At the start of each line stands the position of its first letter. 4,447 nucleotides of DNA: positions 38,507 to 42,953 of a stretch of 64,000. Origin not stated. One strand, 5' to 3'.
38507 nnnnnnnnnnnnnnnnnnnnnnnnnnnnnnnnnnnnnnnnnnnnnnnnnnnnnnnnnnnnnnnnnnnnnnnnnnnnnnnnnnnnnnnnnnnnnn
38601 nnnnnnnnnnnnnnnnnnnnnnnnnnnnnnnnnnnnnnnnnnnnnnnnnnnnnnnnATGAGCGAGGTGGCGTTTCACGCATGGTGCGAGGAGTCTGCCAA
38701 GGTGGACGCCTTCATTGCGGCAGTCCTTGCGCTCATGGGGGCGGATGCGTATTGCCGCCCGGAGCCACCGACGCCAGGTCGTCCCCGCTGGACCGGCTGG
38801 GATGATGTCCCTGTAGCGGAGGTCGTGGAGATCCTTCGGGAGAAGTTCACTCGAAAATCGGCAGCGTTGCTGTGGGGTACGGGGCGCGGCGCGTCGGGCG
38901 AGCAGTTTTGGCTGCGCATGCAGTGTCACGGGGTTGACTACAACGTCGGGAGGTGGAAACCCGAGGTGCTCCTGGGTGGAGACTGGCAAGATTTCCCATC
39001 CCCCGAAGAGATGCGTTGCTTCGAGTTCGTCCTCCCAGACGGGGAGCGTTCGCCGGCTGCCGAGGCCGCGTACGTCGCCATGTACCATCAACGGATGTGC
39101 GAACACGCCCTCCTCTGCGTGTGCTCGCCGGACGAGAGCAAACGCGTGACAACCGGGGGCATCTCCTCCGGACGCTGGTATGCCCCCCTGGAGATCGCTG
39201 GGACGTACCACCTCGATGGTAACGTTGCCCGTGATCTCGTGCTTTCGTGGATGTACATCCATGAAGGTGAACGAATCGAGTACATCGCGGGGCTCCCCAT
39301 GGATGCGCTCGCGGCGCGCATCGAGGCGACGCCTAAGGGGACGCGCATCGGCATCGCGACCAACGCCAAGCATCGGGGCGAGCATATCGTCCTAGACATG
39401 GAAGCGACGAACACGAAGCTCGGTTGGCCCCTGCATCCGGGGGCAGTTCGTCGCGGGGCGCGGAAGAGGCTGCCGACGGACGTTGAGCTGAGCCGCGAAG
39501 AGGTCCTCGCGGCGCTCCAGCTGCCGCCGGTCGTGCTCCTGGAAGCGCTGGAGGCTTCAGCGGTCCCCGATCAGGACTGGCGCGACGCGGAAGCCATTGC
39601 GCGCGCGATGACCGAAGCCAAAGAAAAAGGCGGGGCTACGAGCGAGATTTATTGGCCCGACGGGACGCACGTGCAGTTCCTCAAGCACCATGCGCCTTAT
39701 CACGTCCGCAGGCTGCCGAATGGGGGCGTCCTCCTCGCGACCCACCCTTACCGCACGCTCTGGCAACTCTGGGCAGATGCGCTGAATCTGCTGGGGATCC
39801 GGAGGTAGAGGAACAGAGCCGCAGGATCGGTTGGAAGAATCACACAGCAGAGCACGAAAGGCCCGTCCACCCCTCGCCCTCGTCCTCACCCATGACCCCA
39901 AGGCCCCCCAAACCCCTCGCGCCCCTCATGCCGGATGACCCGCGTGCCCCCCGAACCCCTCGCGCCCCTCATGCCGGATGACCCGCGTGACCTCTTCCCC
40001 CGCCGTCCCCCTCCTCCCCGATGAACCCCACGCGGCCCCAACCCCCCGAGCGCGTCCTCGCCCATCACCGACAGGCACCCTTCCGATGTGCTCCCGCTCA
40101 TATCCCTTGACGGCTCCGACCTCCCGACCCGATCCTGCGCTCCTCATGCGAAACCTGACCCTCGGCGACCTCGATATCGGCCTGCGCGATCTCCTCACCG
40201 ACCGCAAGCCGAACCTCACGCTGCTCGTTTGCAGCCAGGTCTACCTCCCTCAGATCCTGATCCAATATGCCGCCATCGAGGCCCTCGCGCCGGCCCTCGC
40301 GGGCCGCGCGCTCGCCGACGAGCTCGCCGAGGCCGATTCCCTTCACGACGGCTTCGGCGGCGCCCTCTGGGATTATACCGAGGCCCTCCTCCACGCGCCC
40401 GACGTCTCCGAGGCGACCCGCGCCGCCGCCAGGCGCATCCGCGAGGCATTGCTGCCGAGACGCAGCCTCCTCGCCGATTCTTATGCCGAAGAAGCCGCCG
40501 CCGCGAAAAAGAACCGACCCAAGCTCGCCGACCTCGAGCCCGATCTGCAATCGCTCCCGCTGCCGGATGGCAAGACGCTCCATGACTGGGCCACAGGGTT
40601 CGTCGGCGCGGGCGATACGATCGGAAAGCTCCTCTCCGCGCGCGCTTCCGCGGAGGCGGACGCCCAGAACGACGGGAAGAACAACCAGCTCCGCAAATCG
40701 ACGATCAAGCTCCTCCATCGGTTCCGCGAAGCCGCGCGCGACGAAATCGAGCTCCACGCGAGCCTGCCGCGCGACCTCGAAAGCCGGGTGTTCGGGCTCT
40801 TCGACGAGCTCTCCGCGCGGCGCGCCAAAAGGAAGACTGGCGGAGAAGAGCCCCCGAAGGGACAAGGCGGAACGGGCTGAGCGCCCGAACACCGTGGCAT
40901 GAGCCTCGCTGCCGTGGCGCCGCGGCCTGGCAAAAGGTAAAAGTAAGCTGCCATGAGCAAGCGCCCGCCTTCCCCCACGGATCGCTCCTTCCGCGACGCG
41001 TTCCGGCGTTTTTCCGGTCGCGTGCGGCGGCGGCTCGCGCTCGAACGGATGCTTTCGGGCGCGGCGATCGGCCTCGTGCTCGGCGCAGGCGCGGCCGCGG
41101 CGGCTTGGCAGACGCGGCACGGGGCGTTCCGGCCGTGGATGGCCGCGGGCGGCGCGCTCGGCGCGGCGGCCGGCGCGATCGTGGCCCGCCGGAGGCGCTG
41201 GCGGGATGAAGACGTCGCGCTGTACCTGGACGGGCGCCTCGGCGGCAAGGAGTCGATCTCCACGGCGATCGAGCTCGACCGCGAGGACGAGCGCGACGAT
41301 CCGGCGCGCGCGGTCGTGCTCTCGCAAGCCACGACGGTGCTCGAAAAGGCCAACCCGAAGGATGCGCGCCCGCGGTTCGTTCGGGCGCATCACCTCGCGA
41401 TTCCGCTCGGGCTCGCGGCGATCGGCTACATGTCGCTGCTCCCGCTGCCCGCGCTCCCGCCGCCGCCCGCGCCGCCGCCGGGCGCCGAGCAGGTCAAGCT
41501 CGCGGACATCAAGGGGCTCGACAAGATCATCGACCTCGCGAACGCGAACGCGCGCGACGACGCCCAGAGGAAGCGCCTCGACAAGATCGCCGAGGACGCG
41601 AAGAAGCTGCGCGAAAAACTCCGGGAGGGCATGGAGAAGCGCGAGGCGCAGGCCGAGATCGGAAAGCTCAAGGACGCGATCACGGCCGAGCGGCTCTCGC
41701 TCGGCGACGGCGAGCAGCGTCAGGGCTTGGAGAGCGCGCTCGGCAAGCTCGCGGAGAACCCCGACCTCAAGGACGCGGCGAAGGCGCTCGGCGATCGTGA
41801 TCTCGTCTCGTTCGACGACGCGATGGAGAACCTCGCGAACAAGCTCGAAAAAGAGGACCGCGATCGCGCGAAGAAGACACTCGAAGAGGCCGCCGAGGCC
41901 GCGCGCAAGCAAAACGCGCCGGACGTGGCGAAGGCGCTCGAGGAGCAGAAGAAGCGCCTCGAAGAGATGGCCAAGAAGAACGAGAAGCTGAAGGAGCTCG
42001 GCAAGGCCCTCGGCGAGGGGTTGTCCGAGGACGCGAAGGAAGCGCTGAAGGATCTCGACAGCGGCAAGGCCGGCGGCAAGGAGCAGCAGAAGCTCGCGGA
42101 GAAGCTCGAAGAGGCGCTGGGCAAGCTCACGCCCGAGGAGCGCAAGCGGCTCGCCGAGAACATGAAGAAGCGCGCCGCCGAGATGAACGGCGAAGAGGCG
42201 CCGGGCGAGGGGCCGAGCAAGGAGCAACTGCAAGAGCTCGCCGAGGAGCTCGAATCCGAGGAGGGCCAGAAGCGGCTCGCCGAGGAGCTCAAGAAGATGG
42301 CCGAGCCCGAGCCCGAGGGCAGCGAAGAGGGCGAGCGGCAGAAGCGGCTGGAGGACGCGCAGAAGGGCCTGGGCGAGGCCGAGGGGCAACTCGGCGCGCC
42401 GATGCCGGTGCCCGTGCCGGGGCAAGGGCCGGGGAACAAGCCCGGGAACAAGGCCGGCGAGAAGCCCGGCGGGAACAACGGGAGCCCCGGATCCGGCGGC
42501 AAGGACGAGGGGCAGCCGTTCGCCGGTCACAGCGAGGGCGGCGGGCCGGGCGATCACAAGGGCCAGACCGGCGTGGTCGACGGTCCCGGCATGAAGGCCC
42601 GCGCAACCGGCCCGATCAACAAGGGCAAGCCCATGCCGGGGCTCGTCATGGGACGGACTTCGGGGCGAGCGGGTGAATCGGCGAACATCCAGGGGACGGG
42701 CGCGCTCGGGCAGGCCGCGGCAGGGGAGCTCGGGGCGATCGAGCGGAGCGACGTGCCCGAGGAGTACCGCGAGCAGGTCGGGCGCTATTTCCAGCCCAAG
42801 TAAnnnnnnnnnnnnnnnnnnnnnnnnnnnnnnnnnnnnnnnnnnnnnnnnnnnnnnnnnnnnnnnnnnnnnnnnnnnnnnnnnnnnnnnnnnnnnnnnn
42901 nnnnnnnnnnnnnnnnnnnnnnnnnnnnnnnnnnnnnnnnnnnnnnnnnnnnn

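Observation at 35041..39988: Polymorphic-toxin-like three-gene cassette with lower-GC nuclease-like tip, candidate immunity gene and flanking 43-bp tandem repeat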

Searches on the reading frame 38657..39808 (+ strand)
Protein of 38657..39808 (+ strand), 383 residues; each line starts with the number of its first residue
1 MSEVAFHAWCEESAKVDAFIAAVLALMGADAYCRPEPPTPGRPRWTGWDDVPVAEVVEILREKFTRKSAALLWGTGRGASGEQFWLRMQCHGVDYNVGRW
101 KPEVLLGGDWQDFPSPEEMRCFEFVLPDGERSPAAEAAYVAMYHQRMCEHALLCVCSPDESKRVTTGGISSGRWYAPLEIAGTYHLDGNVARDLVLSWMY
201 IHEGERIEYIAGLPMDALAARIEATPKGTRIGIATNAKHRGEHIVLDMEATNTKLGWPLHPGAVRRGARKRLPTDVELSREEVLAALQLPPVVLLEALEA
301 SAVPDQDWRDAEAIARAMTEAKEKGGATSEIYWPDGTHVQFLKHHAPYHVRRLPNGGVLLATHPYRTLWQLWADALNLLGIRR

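Call 4: search_protein_families(library=pfam, proteins=[window:38657-39808:+], max_evalue=1)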
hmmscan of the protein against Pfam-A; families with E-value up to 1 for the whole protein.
window:38657-39808:+ (383 aa): 0 families

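Call 5: search_protein_families(library=ncbifam, proteins=[window:38657-39808:+], max_evalue=1)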
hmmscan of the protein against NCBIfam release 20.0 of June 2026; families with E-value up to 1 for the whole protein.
window:38657-39808:+ (383 aa): 0 families

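Call 6: search_protein_families(library=padloc, proteins=[window:38657-39808:+], max_evalue=1)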
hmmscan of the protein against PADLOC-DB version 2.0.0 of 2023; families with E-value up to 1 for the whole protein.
window:38657-39808:+ (383 aa): 0 families

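Call 8: search_solved_structures(query=window:38657-39808:+, max_evalue=10)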
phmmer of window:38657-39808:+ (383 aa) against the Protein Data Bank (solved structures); distinct sequences matched with E-value up to 10: 1.
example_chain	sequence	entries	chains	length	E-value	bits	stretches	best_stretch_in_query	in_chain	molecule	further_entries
4bjq_A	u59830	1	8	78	1.7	10.8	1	211-236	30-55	PENICILLIN BINDING PROTEIN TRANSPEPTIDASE DOMAIN PROTEIN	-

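Call 16: find_homologous_proteins(query=window:38657-39808:+, max_evalue=0.01)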
Query window:38657-39808:+ (383 aa): 198 proteins with E <= 0.01 among 8000 candidates; the best 120 are listed.
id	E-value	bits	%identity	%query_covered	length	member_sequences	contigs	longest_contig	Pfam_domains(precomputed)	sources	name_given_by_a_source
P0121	4.9e-265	897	100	100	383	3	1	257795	-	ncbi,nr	ncbi:hypothetical protein KEG38_23235 [Polyangium jinanense]|nr:hypothetical protein [Polyangium jin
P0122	3.0e-161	555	81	77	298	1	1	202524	-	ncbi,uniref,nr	ncbi:hypothetical protein [Polyangium fumosum]|uniref:hypothetical protein n=1 Tax=Polyangium fumosu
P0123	1.4e-146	507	61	100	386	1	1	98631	-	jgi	jgi:hypothetical protein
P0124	9.5e-114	399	52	100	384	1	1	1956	-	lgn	-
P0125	1.7e-109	385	55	87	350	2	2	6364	-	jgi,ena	jgi:hypothetical protein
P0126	4.5e-105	370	50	94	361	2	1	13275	-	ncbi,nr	ncbi:MAG: hypothetical protein HUU21_22295 [Polyangiaceae bacterium]|nr:hypothetical protein [Polyan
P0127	7.6e-103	363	63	68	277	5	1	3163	-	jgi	jgi:hypothetical protein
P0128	3.9e-102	360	63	68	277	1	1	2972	-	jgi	jgi:hypothetical protein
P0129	2.0e-98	348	62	68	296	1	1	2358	-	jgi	jgi:hypothetical protein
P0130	2.2e-95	338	47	99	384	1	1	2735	-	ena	-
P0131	1.0e-94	336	45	99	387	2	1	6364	-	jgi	jgi:hypothetical protein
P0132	1.6e-94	335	47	99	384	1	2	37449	-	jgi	jgi:hypothetical protein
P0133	1.7e-94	335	46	98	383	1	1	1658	-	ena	-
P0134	2.7e-94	335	46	98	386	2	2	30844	-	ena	-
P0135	4.5e-93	330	46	99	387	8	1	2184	-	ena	-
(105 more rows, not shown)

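Call 31: search_solved_structures(query=A5, max_evalue=10, show_alignments=2)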
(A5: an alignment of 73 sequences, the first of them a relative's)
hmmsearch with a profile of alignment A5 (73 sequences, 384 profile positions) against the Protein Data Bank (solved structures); distinct sequences matched with E-value up to 10: 2.
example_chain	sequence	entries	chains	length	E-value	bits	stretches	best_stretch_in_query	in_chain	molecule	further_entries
1ekb_B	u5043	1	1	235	0.63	12.5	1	112-183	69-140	ENTEROPEPTIDASE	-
4bjq_A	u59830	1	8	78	1.4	11.4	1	210-239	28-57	PENICILLIN BINDING PROTEIN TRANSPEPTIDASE DOMAIN PROTEIN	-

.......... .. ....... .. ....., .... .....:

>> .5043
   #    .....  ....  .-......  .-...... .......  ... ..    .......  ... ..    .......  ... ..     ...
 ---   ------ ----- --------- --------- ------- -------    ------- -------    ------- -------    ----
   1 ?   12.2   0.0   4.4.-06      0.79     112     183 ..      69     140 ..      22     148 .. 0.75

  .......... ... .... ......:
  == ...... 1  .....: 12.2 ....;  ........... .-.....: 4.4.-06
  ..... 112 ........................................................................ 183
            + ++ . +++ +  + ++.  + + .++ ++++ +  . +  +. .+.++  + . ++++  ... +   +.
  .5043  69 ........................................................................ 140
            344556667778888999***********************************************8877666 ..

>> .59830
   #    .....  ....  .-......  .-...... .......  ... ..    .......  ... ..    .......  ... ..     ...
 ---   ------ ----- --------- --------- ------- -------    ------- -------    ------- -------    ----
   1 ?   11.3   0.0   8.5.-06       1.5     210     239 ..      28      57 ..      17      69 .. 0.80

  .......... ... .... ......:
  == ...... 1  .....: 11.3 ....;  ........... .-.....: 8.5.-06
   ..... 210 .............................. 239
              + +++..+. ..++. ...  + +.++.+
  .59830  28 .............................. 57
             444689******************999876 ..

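Call 49: predict_structure(alignment_id=A5)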
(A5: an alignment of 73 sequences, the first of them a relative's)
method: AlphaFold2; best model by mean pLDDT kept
length: 383 residues; sequences in the alignment: 73
mean_pLDDT: 91.4   pTM: 0.91
mean pLDDT of the five models: 91.4, 91.0, 90.8, 90.5, 89.5
residues with pLDDT >= 90: 303; 70-90: 53; 50-70: 24; < 50: 3
segments of 3 or more residues with pLDDT < 50: 115-117
pLDDT, mean of each block of 10 residues (from residue 1): 85 94 96 84 68 95 93 92 92 76 77 56 90 95 93 94 93 94 97 98 94 96 98 95 91 85 91 97 98 98 98 97 95 87 97 97 96 98 90
secondary structure, 60 per line:
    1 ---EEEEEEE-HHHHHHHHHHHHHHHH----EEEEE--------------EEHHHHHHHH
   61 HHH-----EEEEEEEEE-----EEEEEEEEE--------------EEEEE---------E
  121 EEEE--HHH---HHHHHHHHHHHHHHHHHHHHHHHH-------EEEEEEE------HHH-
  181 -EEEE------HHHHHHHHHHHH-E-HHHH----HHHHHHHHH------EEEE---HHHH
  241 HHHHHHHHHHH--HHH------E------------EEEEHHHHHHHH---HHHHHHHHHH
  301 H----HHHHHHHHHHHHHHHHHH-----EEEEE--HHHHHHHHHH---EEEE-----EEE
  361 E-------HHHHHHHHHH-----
elements in order: E4-10 H12-27 E32-36 H53-63 E69-77 E83-91 E106-110 E120-124 H133-156 E164-170 E182-185 H192-203 H207-210 H215-223 E230-233 H237-251 E276-279 H280-287 H291-301 H306-323 E329-333 H336-345 E349-352 E358-361 H369-378

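Call 55: search_protein_families(library=pfam, alignment_id=A5, max_evalue=10)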
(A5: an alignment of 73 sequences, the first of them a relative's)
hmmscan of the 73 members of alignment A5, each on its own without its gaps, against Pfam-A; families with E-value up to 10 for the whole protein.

A. member 1, P0121 (383 aa): 0 families

B. families by the number of members that match (of 73 scanned): 18 families
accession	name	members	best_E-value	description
PF20561.3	DUF6771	11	0.0019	Domain of unknown function (DUF6771)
PF03413.25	PepSY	3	0.046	Peptidase propeptide and YPEB domain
PF17510.7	GP44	3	0.056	Gene product 44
PF19495.4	DUF6030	2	0.016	Family of unknown function (DUF6030)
PF02861.25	Clp_N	2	0.07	Clp amino terminal domain, pathogenicity island component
PF21872.3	SAM_5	2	0.1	SAM domain-like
PF17042.10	NBD_C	1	0.031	Nucleotide-binding C-terminal domain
PF16380.10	BT_4170-like_C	1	0.049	Rhamnogalacturonan lyase BT_4170-like, C-terminal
PF10633.15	NPCBM_assoc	1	0.1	NPCBM-associated, NEW3 domain of alpha-galactosidase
PF25599.1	Ephrin_CRD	1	0.11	Ephrin cysteine rich domain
PF08818.16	DUF1801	1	0.12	Domain of unknown function (DU1801)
PF02607.22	B12-binding_2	1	0.13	B12 binding domain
PF25496.1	URGCP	1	0.19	Up-regulator of cell proliferation-like domain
PF16465.11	DUF5046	1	0.2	Domain of unknown function (DUF5046)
PF04604.19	L_biotic_typeA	1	0.21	Type-A lantibiotic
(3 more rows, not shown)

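Call 82: fold_search(model_id=the predicted structure, library=pdb)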
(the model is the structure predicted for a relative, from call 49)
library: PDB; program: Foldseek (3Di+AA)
matches with E <= 10: 243; with E <= 0.001: 0
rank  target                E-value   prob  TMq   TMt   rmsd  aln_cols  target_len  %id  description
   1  1es2                  5.8e-01  0.03  0.09  0.12  20.6       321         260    9  S96A mutant of streptomyces K15 DD-transpeptidase (released 2000-05-03)
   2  7qsu                  7.2e-01  0.02  0.10  0.10  19.5       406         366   11  Crystal structure of homing endonuclease-associated TliVMA intein (C1A, d333-339) (released 2022-03-30)
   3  1es5                  7.6e-01  0.02  0.09  0.12  21.6       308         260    9  S216A MUTANT OF STREPTOMYCES K15 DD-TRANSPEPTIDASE (released 2000-05-03)
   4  1esi                  8.0e-01  0.02  0.09  0.12  20.8       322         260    9  R248L MUTANT OF STREPTOMYCES K15 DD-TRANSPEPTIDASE (released 2000-05-03)
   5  8a3u                  8.5e-01  0.02  0.09  0.10  27.1       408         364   10  Crystal structure of a chimeric LOV-Histidine kinase SB2F1 (symmetrical variant, trigonal form with short c-axis) (released 2023-12-20)
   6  2wbm_A                9.0e-01  0.04  0.06  0.09  20.3       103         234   12  Crystal structure of mthSBDS, the homologue of the Shwachman-Bodian- Diamond syndrome protein in the euriarchaeon Meth (released 2009-06-02)
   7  5da9_B                9.5e-01  0.01  0.11  0.11  24.4       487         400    9  ATP-gamma-S bound Rad50 from Chaetomium thermophilum in complex with the Rad50-binding domain of Mre11 (released 2016-03-02)
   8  1skf                  1.1e+00  0.02  0.09  0.12  21.0       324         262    9  CRYSTAL STRUCTURE OF THE STREPTOMYCES K15 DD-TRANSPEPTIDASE (released 1999-08-20)
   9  9jp5_C                1.2e+00  0.02  0.12  0.11  14.3       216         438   10  Phthalate 3,4-dioxygenase from Rhodococcus jostii RHA1 (released 2024-10-30)
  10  1dt9                  1.4e+00  0.06  0.08  0.08  12.1       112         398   10  THE CRYSTAL STRUCTURE OF HUMAN EUKARYOTIC RELEASE FACTOR ERF1-MECHANISM OF STOP CODON RECOGNITION AND PEPTIDYL-TRNA HYDR (released 2000-02-02)
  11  4xt2_B                1.5e+00  0.06  0.11  0.27   8.8       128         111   11  Crystal structure of the high affinity heterodimer of HIF2 alpha and ARNT C-terminal PAS domains in complex with a tet (released 2015-12-09)
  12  2vnv_B                1.5e+00  0.02  0.06  0.13  15.0       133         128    8  Crystal structure of BclA lectin from burkholderia cenocepacia in complex with alpha-methyl-mannoside at 1.7 Angstrom  (released 2008-04-08)
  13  8isi_B                1.5e+00  0.01  0.10  0.05  25.0       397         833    6  Photochromobilin-free form of Arabidopsis thaliana phytochrome A - apo-AtphyA (released 2023-08-09)
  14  5da9_A                1.5e+00  0.01  0.09  0.09  24.1       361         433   12  ATP-gamma-S bound Rad50 from Chaetomium thermophilum in complex with the Rad50-binding domain of Mre11 (released 2016-03-02)
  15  8z0r_B                1.6e+00  0.01  0.12  0.10  23.9       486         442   11  Cryo-EM structure of tetramer HtmB2-CT (released 2025-03-19)
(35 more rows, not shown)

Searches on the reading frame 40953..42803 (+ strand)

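Call 4: search_protein_families(library=pfam, proteins=[window:40953-42803:+], max_evalue=1)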
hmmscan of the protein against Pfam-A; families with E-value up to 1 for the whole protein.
window:40953-42803:+ (616 aa): 2 families
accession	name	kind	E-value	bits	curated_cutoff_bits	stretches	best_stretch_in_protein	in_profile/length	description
PF02416.21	TatA_B_E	-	0.04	13.6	21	1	344-372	20-47/53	mttA/Hcf106 family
PF20675.2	MPH2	-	0.94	10.8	29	0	296-364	15-83/107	Maintenance of Photosystem II under High light 2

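Call 5: search_protein_families(library=ncbifam, proteins=[window:40953-42803:+], max_evalue=1)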
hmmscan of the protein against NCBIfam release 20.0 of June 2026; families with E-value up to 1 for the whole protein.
window:40953-42803:+ (616 aa): 3 families
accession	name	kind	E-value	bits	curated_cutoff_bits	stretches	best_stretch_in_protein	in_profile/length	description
NF040910.1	CD1375_fam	subfamily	0.36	10.6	22.5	1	600-609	18-27/34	CD1375 family protein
TIGR03017.1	EpsF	equivalog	0.39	9.4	422.75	1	289-351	289-349/444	chain length determinant protein EpsF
TIGR01411.1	tatAE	subfamily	0.99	9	53.9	0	344-369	21-45/47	twin-arginine translocase TatA/TatE family subunit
